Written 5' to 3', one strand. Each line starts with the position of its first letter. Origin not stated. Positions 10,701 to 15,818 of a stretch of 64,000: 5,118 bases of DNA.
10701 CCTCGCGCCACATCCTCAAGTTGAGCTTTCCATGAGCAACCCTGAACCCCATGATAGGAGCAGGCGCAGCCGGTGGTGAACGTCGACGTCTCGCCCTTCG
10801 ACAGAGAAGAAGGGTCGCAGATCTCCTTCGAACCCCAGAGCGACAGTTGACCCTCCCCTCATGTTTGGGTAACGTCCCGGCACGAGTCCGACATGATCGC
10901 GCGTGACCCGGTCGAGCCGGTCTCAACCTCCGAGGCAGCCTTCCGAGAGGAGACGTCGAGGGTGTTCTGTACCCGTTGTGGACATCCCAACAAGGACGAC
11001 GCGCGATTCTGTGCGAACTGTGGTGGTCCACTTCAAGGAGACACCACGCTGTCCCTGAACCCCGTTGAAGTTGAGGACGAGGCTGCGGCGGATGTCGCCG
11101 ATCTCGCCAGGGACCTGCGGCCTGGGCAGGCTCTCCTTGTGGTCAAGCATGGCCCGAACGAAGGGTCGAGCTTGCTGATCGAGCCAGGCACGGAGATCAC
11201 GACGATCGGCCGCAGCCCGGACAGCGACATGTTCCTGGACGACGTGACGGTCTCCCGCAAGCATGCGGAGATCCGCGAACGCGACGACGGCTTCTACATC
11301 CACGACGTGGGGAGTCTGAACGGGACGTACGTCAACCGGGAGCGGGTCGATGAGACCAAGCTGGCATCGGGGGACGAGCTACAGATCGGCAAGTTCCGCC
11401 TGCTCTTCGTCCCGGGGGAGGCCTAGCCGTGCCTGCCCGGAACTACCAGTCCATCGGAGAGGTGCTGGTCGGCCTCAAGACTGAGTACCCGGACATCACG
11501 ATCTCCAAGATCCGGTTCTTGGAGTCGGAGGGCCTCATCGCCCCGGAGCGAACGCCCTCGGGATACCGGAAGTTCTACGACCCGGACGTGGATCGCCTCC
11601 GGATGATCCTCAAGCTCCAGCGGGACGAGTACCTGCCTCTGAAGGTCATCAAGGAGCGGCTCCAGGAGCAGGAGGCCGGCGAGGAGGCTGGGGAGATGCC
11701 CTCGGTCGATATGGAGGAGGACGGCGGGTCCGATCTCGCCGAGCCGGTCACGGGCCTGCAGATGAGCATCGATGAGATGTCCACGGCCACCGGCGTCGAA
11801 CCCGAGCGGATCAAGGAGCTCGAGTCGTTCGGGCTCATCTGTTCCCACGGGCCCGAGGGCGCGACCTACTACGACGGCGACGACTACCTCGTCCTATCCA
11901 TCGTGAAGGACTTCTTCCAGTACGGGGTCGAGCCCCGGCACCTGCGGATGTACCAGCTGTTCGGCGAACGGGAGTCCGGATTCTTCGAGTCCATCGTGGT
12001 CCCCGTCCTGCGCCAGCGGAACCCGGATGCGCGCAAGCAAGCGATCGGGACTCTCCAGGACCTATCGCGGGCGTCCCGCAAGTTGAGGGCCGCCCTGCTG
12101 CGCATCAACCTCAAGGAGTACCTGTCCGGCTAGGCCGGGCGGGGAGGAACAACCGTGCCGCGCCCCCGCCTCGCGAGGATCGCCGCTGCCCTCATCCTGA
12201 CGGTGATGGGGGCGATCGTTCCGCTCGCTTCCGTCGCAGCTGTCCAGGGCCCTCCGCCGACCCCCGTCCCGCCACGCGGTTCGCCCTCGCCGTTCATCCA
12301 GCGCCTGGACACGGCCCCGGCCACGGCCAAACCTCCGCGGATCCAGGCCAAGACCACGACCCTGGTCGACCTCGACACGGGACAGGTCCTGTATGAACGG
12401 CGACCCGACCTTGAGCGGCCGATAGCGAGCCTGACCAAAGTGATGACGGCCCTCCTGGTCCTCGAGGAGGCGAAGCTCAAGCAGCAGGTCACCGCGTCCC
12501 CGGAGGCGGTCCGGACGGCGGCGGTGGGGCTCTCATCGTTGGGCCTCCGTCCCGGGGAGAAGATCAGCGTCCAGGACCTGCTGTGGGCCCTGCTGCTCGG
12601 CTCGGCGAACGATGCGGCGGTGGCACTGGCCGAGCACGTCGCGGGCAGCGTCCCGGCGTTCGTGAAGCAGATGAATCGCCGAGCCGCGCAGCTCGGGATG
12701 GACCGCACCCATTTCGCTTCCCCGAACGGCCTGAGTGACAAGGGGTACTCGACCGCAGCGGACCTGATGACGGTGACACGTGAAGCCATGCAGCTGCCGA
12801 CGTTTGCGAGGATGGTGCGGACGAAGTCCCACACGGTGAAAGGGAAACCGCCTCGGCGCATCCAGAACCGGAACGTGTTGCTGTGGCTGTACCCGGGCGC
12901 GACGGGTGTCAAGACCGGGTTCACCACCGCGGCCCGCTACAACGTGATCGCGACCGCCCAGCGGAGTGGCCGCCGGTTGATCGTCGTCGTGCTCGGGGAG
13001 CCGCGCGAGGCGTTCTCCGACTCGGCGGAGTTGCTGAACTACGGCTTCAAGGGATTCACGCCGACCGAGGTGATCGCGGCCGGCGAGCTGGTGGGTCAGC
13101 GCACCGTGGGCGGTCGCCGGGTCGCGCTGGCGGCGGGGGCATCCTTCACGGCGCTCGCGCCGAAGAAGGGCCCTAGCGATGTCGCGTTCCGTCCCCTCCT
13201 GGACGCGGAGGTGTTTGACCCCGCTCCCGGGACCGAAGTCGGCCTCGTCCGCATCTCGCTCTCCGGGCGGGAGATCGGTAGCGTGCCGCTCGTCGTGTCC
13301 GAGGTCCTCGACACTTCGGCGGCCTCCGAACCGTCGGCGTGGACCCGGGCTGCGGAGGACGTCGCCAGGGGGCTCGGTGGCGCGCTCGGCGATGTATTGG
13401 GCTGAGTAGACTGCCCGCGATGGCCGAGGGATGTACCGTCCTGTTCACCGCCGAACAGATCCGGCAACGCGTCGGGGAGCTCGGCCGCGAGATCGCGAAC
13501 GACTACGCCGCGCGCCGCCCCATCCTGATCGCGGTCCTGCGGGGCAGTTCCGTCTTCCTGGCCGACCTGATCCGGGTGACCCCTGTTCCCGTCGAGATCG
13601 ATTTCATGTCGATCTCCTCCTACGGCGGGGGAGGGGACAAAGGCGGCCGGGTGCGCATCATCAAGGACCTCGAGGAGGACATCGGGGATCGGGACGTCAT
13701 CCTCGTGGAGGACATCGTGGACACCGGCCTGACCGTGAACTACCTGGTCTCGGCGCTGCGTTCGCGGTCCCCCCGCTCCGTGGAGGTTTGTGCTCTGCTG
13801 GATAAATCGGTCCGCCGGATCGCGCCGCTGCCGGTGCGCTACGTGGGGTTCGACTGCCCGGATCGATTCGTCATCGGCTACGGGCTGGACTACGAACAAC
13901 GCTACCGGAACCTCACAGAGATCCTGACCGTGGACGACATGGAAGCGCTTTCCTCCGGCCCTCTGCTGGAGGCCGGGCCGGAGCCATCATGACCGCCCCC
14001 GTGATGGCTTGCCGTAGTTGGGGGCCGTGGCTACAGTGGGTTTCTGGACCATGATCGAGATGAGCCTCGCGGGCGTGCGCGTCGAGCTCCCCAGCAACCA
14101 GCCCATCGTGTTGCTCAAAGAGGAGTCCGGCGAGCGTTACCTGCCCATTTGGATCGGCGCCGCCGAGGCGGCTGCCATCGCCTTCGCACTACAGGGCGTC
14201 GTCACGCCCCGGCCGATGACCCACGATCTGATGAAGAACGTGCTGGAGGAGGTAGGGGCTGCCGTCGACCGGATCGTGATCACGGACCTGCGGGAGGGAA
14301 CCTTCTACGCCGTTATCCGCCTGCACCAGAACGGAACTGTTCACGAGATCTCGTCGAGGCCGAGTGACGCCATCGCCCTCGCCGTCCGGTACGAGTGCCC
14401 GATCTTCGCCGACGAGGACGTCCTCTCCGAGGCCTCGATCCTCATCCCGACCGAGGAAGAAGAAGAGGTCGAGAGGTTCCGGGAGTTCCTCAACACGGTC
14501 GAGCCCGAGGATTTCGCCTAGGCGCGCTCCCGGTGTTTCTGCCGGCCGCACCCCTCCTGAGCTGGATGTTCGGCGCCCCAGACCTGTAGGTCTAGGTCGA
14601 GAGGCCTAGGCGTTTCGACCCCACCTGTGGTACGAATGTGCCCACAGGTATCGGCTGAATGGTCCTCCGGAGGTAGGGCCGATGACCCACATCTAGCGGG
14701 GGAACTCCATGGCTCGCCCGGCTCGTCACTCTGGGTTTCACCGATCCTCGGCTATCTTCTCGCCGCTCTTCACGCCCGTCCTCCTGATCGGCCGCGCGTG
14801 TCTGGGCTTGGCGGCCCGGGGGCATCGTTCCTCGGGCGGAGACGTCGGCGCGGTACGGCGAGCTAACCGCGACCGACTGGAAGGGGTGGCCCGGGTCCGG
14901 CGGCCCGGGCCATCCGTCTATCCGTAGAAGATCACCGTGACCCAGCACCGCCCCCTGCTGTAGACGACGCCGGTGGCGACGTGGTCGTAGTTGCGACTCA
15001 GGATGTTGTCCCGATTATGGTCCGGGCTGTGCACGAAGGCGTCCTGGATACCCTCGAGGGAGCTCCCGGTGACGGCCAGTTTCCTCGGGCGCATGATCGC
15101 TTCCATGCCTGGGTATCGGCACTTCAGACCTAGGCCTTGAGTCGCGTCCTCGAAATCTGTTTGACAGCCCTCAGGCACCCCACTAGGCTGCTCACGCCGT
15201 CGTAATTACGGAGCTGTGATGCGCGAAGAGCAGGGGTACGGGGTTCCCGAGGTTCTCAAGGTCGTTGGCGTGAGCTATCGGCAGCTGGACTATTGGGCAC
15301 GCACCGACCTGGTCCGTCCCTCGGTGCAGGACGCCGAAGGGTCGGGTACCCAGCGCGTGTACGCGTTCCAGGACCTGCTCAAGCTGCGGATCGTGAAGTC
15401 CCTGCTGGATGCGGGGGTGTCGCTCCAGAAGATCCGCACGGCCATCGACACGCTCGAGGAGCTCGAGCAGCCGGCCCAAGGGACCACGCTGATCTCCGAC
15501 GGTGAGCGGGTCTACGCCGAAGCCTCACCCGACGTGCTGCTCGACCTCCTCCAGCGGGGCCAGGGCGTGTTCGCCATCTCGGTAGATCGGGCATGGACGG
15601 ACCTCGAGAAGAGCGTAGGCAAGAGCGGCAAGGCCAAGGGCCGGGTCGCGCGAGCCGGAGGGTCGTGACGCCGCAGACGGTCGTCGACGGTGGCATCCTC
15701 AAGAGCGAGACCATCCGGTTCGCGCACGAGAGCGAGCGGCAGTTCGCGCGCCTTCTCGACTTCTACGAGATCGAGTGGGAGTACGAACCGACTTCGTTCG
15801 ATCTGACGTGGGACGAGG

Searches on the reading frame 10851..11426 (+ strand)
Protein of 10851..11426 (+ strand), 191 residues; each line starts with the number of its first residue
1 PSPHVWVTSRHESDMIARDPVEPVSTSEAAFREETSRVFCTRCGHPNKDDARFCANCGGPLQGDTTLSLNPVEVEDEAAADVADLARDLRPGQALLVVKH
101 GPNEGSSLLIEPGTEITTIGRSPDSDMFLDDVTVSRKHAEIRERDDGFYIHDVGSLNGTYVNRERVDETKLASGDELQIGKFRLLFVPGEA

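Call 89: search_protein_families(library=pfam, proteins=[window:10851-11426:+], max_evalue=0.001)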
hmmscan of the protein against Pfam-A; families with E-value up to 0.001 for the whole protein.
window:10851-11426:+ (191 aa): 6 families
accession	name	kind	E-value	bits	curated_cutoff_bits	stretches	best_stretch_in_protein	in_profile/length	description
PF00498.31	FHA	-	2.7e-22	79.4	20.7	1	117-180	1-67/67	FHA domain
PF16697.10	Yop-YscD_cpl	-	3.9e-15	56.3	33.2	1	100-188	4-92/94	Inner membrane component of T3SS, cytoplasmic domain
PF13240.11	Zn_Ribbon_1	-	1.5e-08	34.6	25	1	39-61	1-23/23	zinc-ribbon domain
PF12773.13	DZR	-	3.2e-06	27.6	27.3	1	40-62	1-23/45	Double zinc ribbon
PF13248.11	Zn_ribbon_3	-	6.5e-06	25.9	27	1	40-61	5-26/26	zinc-ribbon domain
PF24463.1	DUF7577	-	2.1e-05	24.5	28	1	37-62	2-27/27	Domain of unknown function (DUF7577)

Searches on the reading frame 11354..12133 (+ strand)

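Call 89: search_protein_families(library=pfam, proteins=[window:11354-12133:+], max_evalue=0.001)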
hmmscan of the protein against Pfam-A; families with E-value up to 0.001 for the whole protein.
window:11354-12133:+ (259 aa): 3 families
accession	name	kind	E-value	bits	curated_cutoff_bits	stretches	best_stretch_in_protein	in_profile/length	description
PF13411.12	MerR_1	-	3.4e-19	69.1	21.6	2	48-105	12-68/69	MerR HTH family regulatory protein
PF00376.29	MerR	-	1.8e-09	37.7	28.2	1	47-74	10-38/38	MerR family regulatory protein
PF13591.12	MerR_2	-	1.8e-06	28.1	29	0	138-169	2-33/84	MerR HTH family regulatory protein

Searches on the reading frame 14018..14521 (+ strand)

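Call 89: search_protein_families(library=pfam, proteins=[window:14018-14521:+], max_evalue=0.001)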
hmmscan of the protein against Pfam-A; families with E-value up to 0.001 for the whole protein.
window:14018-14521:+ (167 aa): 1 family
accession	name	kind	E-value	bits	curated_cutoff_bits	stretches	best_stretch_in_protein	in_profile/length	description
PF02577.19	BFN_dom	-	1.2e-44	151.2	27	1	31-141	1-109/112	Bifunctional nuclease domain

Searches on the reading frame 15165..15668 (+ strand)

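Call 89: search_protein_families(library=pfam, proteins=[window:15165-15668:+], max_evalue=0.001)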
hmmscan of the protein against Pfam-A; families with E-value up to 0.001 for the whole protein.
window:15165-15668:+ (167 aa): 1 family
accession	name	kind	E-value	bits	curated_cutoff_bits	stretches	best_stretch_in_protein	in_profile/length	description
PF13411.12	MerR_1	-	5.3e-13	49.3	21.6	1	28-95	4-67/69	MerR HTH family regulatory protein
